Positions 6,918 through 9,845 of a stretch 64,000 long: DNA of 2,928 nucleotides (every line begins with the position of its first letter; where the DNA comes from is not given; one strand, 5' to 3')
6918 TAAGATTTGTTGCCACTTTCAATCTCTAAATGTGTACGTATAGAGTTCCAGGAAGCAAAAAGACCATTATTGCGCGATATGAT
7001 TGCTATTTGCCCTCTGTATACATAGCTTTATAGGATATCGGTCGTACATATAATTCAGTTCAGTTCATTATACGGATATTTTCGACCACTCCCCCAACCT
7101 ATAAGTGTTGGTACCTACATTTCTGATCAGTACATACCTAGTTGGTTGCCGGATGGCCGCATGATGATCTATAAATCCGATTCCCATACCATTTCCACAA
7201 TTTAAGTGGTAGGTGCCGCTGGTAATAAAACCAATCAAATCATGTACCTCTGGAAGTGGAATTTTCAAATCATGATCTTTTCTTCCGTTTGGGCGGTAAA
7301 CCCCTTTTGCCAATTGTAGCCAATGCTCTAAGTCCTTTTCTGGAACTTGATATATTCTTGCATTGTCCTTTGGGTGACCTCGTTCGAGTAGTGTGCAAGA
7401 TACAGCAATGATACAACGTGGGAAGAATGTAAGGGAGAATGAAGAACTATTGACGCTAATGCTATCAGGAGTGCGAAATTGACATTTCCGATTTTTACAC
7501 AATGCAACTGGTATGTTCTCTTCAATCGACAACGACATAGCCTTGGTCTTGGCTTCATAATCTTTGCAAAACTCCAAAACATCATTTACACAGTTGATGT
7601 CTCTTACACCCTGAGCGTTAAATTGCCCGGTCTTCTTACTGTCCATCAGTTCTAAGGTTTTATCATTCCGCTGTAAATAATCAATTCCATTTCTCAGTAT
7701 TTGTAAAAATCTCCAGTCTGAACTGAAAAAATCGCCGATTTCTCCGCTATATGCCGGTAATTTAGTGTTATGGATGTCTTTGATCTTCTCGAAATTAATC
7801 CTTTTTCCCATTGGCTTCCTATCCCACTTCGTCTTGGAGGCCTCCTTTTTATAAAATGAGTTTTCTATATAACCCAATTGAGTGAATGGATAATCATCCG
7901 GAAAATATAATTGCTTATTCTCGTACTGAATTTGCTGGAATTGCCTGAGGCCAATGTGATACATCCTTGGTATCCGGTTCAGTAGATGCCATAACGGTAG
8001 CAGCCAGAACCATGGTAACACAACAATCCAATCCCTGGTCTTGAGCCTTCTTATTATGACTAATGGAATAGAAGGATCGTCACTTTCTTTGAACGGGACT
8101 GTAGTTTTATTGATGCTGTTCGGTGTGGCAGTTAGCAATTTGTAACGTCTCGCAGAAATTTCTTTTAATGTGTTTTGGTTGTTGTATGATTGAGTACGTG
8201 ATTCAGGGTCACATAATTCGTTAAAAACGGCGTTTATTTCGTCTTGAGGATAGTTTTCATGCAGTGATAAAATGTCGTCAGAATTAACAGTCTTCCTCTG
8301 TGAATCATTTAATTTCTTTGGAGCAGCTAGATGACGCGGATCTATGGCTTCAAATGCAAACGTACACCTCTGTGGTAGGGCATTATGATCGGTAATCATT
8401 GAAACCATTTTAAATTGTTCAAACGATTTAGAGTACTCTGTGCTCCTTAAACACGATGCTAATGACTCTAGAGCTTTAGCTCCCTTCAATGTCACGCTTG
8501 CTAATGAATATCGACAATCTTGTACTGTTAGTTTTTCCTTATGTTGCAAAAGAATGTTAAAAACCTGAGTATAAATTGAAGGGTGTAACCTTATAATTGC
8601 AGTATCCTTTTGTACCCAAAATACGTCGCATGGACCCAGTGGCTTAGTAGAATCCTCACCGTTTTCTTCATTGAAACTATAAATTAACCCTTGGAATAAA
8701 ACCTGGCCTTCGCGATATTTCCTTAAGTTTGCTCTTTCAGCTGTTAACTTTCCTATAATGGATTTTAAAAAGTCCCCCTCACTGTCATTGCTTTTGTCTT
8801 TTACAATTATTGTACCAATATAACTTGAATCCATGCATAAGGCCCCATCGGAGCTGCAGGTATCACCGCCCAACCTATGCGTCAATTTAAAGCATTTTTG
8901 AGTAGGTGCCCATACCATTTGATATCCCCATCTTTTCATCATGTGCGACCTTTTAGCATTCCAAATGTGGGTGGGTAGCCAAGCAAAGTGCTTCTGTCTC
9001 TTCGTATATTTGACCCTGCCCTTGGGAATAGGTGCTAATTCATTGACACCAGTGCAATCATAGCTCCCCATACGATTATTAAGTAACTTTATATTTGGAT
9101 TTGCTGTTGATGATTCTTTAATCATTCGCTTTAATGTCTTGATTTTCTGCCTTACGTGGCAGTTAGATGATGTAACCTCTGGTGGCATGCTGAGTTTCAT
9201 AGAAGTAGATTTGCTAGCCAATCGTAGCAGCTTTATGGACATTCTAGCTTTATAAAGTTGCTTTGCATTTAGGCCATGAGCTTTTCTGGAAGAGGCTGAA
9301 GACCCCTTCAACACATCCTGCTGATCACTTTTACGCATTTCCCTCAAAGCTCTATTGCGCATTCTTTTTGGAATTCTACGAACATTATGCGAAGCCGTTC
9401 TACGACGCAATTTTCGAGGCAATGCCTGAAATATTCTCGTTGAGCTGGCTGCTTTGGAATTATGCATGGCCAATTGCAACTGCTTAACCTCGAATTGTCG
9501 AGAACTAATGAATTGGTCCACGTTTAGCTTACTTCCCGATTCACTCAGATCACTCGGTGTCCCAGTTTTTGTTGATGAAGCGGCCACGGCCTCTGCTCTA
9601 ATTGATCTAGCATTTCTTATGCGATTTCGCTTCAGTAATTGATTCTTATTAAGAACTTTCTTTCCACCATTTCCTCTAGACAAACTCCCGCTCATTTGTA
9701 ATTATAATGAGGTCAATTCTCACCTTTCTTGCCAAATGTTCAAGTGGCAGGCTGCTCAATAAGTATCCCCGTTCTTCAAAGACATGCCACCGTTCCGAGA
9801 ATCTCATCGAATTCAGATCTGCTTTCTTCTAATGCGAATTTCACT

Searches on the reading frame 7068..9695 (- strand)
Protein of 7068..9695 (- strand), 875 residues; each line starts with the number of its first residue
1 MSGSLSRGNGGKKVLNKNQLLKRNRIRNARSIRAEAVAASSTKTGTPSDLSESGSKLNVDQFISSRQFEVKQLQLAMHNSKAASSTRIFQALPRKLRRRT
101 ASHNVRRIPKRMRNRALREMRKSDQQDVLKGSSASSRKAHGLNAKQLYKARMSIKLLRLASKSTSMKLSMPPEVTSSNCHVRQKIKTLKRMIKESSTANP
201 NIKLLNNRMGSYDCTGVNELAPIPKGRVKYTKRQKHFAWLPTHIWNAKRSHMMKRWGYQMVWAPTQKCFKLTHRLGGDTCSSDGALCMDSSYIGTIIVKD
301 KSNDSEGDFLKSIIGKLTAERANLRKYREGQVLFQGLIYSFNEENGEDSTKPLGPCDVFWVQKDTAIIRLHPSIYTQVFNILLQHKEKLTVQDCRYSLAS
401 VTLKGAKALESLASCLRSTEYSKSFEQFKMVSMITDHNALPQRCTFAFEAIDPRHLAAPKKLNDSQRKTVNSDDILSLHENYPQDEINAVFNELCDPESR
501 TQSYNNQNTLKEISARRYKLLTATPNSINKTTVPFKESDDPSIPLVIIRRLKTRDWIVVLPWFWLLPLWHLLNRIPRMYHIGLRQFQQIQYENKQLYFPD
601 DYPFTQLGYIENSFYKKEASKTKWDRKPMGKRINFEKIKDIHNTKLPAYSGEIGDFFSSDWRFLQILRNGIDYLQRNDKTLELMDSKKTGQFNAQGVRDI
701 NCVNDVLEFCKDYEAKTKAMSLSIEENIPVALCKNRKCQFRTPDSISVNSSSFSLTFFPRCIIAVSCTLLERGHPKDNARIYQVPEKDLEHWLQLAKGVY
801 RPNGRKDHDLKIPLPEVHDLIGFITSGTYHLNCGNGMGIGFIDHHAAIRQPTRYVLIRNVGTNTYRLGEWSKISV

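Call 5: search_protein_families(library=pfam, proteins=[window:7068-9695:-])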
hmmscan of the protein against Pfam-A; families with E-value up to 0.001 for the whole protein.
window:7068-9695:- (875 aa): 3 families
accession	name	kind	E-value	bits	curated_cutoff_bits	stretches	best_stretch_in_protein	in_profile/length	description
PF06978.16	POP1_N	-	1.5e-75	254.2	22.2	1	62-300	1-207/208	Ribonucleases P/MRP protein subunit POP1, N-terminal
PF08170.17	POPLD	-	9.5e-29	100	26.8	1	555-661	1-92/92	POPLD (NUC188) domain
PF22770.2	POP1_C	-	2.5e-11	44.5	24.3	1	819-871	112-171/174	POP1 C-terminal domain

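Call 9: find_encoding_contigs(protein=window:7068-9695:-, flank=3000, max_places=6)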
Protein window:7068-9695:- (875 aa): 24 contigs read that carry it; 6 places shown.
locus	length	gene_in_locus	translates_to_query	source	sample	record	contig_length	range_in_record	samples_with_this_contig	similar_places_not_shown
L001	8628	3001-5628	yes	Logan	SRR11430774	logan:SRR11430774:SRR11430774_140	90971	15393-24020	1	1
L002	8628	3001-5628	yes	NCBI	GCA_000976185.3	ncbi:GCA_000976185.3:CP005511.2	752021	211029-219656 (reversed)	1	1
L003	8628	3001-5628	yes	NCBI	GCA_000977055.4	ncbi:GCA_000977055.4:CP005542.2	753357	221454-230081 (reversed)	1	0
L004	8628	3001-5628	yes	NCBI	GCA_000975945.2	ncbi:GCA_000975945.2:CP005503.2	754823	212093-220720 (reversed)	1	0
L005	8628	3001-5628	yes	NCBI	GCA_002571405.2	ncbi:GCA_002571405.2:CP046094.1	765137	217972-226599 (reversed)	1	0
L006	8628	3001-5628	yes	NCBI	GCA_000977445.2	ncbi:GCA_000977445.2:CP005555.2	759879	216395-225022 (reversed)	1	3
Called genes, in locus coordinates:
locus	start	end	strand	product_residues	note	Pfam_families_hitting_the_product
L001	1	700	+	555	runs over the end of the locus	PF03901:Glyco_transf_22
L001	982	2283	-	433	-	PF00709:Adenylsucc_synt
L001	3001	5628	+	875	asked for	PF06978:POP1_N, PF08170:POPLD, PF22770:POP1_C (weak)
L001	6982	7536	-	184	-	PF04722:Ssu72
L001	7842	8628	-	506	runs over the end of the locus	PF03416:Peptidase_C54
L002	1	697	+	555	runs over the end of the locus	PF03901:Glyco_transf_22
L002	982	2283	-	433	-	PF00709:Adenylsucc_synt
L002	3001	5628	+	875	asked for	PF06978:POP1_N, PF08170:POPLD, PF22770:POP1_C (weak)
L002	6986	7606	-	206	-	PF04722:Ssu72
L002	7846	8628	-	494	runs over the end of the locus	PF03416:Peptidase_C54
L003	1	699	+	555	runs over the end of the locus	PF03901:Glyco_transf_22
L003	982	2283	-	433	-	PF00709:Adenylsucc_synt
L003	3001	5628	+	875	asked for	PF06978:POP1_N, PF08170:POPLD, PF22770:POP1_C (weak)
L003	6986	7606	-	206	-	PF04722:Ssu72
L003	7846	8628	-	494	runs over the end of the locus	PF03416:Peptidase_C54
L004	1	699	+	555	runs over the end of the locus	PF03901:Glyco_transf_22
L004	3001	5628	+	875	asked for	PF06978:POP1_N, PF08170:POPLD, PF22770:POP1_C (weak)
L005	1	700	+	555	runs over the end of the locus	PF03901:Glyco_transf_22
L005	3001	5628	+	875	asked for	PF06978:POP1_N, PF08170:POPLD, PF22770:POP1_C (weak)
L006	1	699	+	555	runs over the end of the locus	PF03901:Glyco_transf_22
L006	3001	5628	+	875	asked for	PF06978:POP1_N, PF08170:POPLD, PF22770:POP1_C (weak)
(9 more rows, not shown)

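Call 10: find_homologous_proteins(query=window:7068-9695:-, max_evalue=1e-50)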
Query window:7068-9695:- (875 aa): 211 proteins with E <= 1e-50 among 8000 candidates; the best 120 are listed.
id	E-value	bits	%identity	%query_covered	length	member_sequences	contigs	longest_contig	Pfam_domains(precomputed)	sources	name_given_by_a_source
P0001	0.0e+0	2013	99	100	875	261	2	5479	PF06978.17,PF08170.18,PF22770.3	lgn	-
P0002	0.0e+0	1781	87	99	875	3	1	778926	PF06978.17,PF08170.18,PF22770.3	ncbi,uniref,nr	ncbi:ribonuclease P/MRP protein subunit POP1 [Saccharomyces paradoxus]|uniref:Ribonuclease P/MRP pro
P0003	0.0e+0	1640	80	100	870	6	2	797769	PF06978.17,PF08170.18,PF22770.3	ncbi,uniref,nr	ncbi:ribonuclease P/MRP protein subunit POP1 SKDI_14G1080 [Saccharomyces kudriavzevii IFO 1802]|unir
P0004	0.0e+0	1623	80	100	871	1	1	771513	PF06978.17,PF08170.18,PF22770.3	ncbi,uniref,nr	ncbi:pop1p [Saccharomyces arboricola H-6]|uniref:Pop1p n=1 Tax=Saccharomyces arboricola (strain H-6 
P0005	0.0e+0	1605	79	100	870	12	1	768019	PF06978.17,PF08170.18,PF22770.3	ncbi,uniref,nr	ncbi:ribonuclease P/MRP protein subunit POP1 [Saccharomyces eubayanus]|uniref:ribonuclease P/MRP pro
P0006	0.0e+0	1092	54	100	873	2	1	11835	PF06978.17,PF08170.18,PF22770.3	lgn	-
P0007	0.0e+0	1087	54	100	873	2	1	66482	PF06978.17,PF08170.18,PF22770.3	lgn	-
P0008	0.0e+0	1043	54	99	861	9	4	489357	PF06978.17,PF08170.18,PF22770.3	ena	-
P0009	0.0e+0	1042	53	99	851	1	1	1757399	PF06978.17,PF08170.18,PF22770.3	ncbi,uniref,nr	ncbi:hypothetical protein KAFR_0A07900 [Kazachstania africana CBS 2517]|uniref:Pop1 N-terminal domai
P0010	0.0e+0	1031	53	99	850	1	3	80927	PF06978.17,PF08170.18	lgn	-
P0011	0.0e+0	1028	52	100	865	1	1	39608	PF06978.17,PF08170.18,PF22770.3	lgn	-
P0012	0.0e+0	1026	52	98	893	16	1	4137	PF06978.17,PF08170.18,PF22770.3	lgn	-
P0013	0.0e+0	1024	52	99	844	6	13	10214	PF06978.17,PF08170.18,PF22770.3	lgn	-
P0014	0.0e+0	1022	52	99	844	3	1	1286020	PF06978.17,PF08170.18,PF22770.3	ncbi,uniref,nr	ncbi:hypothetical protein ZYGR_0AS06630 [Zygosaccharomyces rouxii]|uniref:Uncharacterized protein n=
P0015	0.0e+0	1017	53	100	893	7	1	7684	PF06978.17,PF08170.18,PF22770.3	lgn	-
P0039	1.4e-285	968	50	99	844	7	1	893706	PF06978.17,PF08170.18,PF22770.3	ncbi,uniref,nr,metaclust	ncbi:ribonuclease P/MRP protein subunit POP1 [Lachancea thermotolerans CBS 6340]|uniref:KLTH0B08162p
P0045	4.9e-275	933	49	99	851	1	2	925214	PF06978.17,PF08170.18,PF22770.3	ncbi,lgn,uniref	ncbi:Ribonucleases P/MRP protein subunit POP1 [Nakaseomyces bracarensis]|uniref:Ribonucleases P/MRP 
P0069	2.1e-232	792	44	99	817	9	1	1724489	PF06978.17,PF08170.18,PF22770.3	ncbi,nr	ncbi:Pop1 [Kluyveromyces lactis]|nr:Pop1 [Kluyveromyces lactis]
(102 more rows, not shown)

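Call 13: find_encoding_contigs(protein=P0002, flank=3500, max_places=1)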
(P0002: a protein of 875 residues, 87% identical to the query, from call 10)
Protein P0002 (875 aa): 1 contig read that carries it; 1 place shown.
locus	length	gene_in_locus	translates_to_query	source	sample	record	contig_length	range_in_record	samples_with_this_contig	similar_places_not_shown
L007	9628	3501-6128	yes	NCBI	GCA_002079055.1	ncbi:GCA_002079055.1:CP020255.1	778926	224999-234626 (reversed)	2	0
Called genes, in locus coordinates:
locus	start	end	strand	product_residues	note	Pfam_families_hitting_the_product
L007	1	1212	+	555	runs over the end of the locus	PF03901:Glyco_transf_22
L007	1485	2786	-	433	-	PF00709:Adenylsucc_synt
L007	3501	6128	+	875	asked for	PF06978:POP1_N, PF08170:POPLD, PF22770:POP1_C (weak)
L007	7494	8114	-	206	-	PF04722:Ssu72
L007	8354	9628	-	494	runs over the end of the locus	PF03416:Peptidase_C54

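Call 14: find_encoding_contigs(protein=P0003, flank=3500, max_places=1)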
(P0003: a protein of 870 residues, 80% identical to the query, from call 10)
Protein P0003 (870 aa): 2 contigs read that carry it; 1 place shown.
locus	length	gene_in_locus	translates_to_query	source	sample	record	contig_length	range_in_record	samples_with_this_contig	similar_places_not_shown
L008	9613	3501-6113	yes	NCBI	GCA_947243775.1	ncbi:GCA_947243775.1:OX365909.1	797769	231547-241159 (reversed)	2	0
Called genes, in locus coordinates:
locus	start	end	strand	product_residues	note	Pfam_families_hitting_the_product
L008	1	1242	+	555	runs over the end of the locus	PF03901:Glyco_transf_22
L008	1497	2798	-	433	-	PF00709:Adenylsucc_synt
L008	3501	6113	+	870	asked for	PF06978:POP1_N, PF08170:POPLD, PF22770:POP1_C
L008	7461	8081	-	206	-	PF04722:Ssu72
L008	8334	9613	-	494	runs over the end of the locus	PF03416:Peptidase_C54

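Call 15: find_encoding_contigs(protein=P0004, flank=3500, max_places=1)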
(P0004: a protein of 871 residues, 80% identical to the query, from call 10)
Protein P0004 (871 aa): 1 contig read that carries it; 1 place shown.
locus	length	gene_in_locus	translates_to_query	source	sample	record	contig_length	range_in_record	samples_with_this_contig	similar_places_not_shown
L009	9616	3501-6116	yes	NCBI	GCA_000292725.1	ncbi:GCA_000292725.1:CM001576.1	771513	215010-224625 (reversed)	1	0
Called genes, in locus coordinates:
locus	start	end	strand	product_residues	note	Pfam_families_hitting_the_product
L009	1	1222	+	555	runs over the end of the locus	PF03901:Glyco_transf_22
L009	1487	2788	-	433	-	PF00709:Adenylsucc_synt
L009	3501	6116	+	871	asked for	PF06978:POP1_N, PF08170:POPLD, PF22770:POP1_C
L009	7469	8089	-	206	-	PF04722:Ssu72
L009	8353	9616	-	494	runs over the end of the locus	PF03416:Peptidase_C54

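Call 16: find_encoding_contigs(protein=P0005, flank=3500, max_places=1)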
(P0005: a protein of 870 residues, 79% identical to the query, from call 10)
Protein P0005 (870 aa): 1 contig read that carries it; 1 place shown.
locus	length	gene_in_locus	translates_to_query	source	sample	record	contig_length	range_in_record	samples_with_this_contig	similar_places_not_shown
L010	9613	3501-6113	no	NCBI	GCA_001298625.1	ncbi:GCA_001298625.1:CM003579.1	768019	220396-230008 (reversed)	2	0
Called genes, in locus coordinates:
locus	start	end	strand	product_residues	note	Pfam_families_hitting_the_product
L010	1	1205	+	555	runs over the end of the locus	PF03901:Glyco_transf_22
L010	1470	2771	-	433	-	PF00709:Adenylsucc_synt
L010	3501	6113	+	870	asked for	PF06978:POP1_N, PF08170:POPLD, PF22770:POP1_C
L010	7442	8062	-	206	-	PF04722:Ssu72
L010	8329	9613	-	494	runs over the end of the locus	PF03416:Peptidase_C54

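Call 17: find_encoding_contigs(protein=P0009, flank=4000, max_places=1)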
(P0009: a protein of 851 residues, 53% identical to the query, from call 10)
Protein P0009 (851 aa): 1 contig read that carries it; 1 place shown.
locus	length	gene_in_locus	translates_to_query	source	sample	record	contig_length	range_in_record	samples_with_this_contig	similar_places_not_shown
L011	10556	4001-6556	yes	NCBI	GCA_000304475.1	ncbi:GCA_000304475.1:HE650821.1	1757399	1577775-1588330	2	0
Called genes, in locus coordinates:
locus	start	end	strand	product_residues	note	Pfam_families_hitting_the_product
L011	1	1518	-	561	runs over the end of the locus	PF05496:RuvB_N, PF13191:AAA_16 (faint), PF00004:AAA, PF07728:AAA_5, PF13173:AAA_14, PF13401:AAA_22 (faint), PF16193:AAA_assoc_2, PF12002:MgsA_C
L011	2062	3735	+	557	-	PF03901:Glyco_transf_22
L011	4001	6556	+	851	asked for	PF06978:POP1_N, PF08170:POPLD, PF22770:POP1_C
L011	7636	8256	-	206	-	PF04722:Ssu72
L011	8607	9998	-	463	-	PF03416:Peptidase_C54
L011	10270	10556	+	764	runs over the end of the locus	PF01585:G-patch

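Call 18: find_encoding_contigs(protein=P0014, flank=4000, max_places=1)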
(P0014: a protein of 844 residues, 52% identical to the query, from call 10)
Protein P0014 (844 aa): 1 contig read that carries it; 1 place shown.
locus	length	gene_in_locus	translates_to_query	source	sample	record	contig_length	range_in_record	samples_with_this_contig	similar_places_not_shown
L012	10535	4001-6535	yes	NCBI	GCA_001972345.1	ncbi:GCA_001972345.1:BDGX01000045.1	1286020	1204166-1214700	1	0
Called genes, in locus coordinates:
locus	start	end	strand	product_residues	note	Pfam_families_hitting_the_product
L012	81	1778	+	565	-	PF03901:Glyco_transf_22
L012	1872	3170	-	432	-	PF00709:Adenylsucc_synt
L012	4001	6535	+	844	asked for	PF06978:POP1_N, PF08170:POPLD, PF22770:POP1_C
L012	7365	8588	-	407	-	-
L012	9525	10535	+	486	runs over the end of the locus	PF01979:Amidohydro_1, PF07969:Amidohydro_3 (weak)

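Call 19: find_encoding_contigs(protein=P0045, flank=4000, max_places=1)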
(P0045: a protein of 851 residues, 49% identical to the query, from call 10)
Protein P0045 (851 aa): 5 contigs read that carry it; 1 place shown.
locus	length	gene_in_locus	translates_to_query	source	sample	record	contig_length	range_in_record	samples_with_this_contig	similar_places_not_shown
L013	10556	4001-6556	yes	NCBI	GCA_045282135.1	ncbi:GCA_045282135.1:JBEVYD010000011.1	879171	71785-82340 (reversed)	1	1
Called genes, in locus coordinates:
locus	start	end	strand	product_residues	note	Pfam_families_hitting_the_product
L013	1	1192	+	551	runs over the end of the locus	PF03901:Glyco_transf_22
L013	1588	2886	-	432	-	PF00709:Adenylsucc_synt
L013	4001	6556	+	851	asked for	PF06978:POP1_N, PF08170:POPLD, PF22770:POP1_C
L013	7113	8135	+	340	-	PF00490:ALAD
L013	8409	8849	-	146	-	PF28567:YGL041W_C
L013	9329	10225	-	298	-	PF08711:Med26, PF07500:TFIIS_M, PF01096:Zn_ribbon_TFIIS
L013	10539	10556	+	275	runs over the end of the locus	PF00076:RRM_1, PF14327:CSTF2_hinge (weak), PF14304:CSTF_C (weak)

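Call 20: find_encoding_contigs(protein=P0039, flank=4000, max_places=1)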
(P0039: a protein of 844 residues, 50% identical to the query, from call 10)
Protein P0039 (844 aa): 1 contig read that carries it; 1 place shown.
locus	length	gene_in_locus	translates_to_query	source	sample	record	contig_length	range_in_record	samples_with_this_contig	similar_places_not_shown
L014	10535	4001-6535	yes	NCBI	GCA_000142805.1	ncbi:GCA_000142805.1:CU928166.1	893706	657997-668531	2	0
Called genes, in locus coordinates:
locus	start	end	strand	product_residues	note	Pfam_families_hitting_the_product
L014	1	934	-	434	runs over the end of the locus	PF00709:Adenylsucc_synt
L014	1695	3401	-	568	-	PF00324:AA_permease, PF13520:AA_permease_2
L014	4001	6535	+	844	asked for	PF06978:POP1_N, PF08170:POPLD, PF22770:POP1_C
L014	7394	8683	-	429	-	-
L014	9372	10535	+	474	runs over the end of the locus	PF01979:Amidohydro_1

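Call 21: find_encoding_contigs(protein=P0069, flank=4000, max_places=1)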
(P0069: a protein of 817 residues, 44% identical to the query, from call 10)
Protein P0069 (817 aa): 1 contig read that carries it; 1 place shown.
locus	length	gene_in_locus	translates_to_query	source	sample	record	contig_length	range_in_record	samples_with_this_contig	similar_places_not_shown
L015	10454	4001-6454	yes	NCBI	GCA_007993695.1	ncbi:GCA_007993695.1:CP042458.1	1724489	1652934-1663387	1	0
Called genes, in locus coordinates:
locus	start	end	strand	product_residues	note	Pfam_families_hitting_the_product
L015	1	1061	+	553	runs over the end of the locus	PF03901:Glyco_transf_22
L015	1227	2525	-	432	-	PF00709:Adenylsucc_synt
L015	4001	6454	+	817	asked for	PF06978:POP1_N, PF08170:POPLD, PF22770:POP1_C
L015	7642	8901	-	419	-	-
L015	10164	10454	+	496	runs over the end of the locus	PF01979:Amidohydro_1, PF07969:Amidohydro_3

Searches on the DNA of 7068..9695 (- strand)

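Call 22: search_rna_families(sources=[L002, L007, L008, L009, L010, L011, L012, L013, L014, L015], threshold=gathering)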
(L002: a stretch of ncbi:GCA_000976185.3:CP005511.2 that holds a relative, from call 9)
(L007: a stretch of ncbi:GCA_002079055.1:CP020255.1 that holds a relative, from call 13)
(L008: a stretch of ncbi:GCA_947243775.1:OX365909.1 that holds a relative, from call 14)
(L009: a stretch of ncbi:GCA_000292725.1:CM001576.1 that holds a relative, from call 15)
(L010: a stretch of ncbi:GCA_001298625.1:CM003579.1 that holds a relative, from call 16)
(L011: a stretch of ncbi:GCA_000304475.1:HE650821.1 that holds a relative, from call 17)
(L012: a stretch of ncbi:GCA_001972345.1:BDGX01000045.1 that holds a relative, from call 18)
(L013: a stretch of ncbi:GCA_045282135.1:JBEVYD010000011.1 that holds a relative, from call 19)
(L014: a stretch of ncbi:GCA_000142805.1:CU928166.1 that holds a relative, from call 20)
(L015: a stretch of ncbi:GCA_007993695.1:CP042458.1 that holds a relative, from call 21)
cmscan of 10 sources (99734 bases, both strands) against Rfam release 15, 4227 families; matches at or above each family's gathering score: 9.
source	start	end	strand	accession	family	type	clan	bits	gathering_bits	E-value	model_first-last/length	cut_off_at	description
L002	6027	6594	+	RF00488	U1_yeast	Gene; snRNA; splicing;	CL00005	606.1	80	6.2e-143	1-567/567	no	Yeast U1 spliceosomal RNA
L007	6533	7102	+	RF00488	U1_yeast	Gene; snRNA; splicing;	CL00005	561.4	80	5.3e-132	1-567/567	no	Yeast U1 spliceosomal RNA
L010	6473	7044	+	RF00488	U1_yeast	Gene; snRNA; splicing;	CL00005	543.6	80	1.1e-127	1-567/567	no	Yeast U1 spliceosomal RNA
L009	6499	7069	+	RF00488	U1_yeast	Gene; snRNA; splicing;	CL00005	529.4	80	3.4e-124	1-567/567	no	Yeast U1 spliceosomal RNA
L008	6520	7096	+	RF00488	U1_yeast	Gene; snRNA; splicing;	CL00005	520.4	80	5.3e-122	1-567/567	no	Yeast U1 spliceosomal RNA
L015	6754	7283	+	RF00488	U1_yeast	Gene; snRNA; splicing;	CL00005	374.4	80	2.6e-86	1-567/567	no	Yeast U1 spliceosomal RNA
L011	6776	7297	+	RF00488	U1_yeast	Gene; snRNA; splicing;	CL00005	258.1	80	6.5e-58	1-567/567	no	Yeast U1 spliceosomal RNA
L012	6693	7248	+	RF00488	U1_yeast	Gene; snRNA; splicing;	CL00005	249.3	80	9.2e-56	1-567/567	no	Yeast U1 spliceosomal RNA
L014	6750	7234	+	RF00488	U1_yeast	Gene; snRNA; splicing;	CL00005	197.5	80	4.2e-43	1-567/567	no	Yeast U1 spliceosomal RNA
